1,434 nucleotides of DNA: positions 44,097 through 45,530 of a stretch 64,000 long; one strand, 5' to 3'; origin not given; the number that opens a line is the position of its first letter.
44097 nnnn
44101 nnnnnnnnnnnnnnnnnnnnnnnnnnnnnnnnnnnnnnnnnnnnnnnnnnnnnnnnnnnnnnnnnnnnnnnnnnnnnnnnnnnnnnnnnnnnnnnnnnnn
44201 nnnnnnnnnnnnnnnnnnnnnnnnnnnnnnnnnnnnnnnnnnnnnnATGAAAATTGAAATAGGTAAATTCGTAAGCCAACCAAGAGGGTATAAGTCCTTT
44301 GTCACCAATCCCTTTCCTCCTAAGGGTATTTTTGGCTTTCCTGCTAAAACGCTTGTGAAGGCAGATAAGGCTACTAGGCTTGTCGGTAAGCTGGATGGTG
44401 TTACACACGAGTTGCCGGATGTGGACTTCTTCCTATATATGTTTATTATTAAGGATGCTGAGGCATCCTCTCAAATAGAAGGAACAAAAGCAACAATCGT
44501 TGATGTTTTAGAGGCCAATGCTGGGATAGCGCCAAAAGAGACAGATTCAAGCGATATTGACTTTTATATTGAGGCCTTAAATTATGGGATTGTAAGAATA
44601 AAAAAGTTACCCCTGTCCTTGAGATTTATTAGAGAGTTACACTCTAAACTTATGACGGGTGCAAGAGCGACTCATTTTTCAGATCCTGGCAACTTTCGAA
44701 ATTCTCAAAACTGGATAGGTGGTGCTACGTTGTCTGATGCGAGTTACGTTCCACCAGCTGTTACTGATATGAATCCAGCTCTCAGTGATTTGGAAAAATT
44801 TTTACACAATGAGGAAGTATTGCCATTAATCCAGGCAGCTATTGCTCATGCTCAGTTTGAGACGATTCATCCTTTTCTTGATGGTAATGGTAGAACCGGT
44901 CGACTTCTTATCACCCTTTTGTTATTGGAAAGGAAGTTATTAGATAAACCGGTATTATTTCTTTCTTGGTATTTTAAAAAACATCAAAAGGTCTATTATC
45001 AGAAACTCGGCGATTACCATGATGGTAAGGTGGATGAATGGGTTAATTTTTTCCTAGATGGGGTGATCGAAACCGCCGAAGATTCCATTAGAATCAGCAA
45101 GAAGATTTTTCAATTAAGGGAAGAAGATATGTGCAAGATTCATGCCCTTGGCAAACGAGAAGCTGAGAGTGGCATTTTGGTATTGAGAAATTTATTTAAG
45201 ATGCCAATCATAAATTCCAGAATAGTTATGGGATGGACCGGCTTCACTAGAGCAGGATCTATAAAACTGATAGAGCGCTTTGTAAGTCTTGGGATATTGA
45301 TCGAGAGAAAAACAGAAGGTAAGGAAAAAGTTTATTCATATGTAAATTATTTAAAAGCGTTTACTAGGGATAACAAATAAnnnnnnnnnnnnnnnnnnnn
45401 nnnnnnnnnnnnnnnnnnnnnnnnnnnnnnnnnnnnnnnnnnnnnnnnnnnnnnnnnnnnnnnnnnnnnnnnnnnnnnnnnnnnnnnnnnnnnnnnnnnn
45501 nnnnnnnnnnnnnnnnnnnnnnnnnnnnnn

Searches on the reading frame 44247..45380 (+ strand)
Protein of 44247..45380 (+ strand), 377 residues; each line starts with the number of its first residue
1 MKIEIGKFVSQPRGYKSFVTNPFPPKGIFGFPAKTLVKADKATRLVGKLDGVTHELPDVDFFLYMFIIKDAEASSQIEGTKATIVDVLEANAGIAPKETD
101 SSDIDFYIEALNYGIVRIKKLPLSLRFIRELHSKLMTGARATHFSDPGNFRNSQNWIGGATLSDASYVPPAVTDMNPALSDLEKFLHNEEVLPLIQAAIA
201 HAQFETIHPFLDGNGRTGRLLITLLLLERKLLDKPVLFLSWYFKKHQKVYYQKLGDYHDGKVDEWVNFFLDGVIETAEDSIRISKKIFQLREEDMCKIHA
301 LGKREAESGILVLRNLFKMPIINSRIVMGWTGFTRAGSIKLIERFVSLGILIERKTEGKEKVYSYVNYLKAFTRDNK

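Call 3: search_protein_families(library=pfam, proteins=[window:44247-45380:+], max_evalue=0.1)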
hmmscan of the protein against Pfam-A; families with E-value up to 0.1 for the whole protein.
window:44247-45380:+ (377 aa): 2 families
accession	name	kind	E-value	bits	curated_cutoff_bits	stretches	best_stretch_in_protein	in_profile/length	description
PF02661.23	Fic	-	9.1e-20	71.7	24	1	122-226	1-93/93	Fic/DOC family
PF13784.11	Fic_N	-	5.8e-18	65.2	26.7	1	38-115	3-81/82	Fic/DOC family N-terminal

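Call 4: search_protein_families(library=padloc, proteins=[window:44247-45380:+], max_evalue=0.1)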
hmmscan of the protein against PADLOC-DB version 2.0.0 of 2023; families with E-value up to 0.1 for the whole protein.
window:44247-45380:+ (377 aa): 10 families
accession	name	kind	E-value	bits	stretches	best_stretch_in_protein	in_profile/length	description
PDLC03963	SoFic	-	1.5e-105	351.5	1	14-374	5-360/361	-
PDLC04966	PDC-S24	-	4.6e-19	66.6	1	121-257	230-368/497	-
PDLC04840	PDC-S04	-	1.4e-18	65.4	1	68-231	13-179/227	-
PDLC04836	PDC-S04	-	2.4e-17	60.9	1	107-261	74-216/244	-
PDLC04837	PDC-S04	-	1.4e-16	58.5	1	115-269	77-220/234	-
PDLC04839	PDC-S04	-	8.5e-11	39.9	1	123-230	59-163/205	-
PDLC04838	PDC-S04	-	1.7e-05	22.7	1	164-228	100-164/209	-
PDLC04964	PDC-S23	-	0.0033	14.7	1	176-236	229-292/331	-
PDLC04841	PDC-S04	-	0.01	13.5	1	202-228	204-230/292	-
PDLC04842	PDC-S04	-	0.023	12.4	1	203-228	107-132/202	-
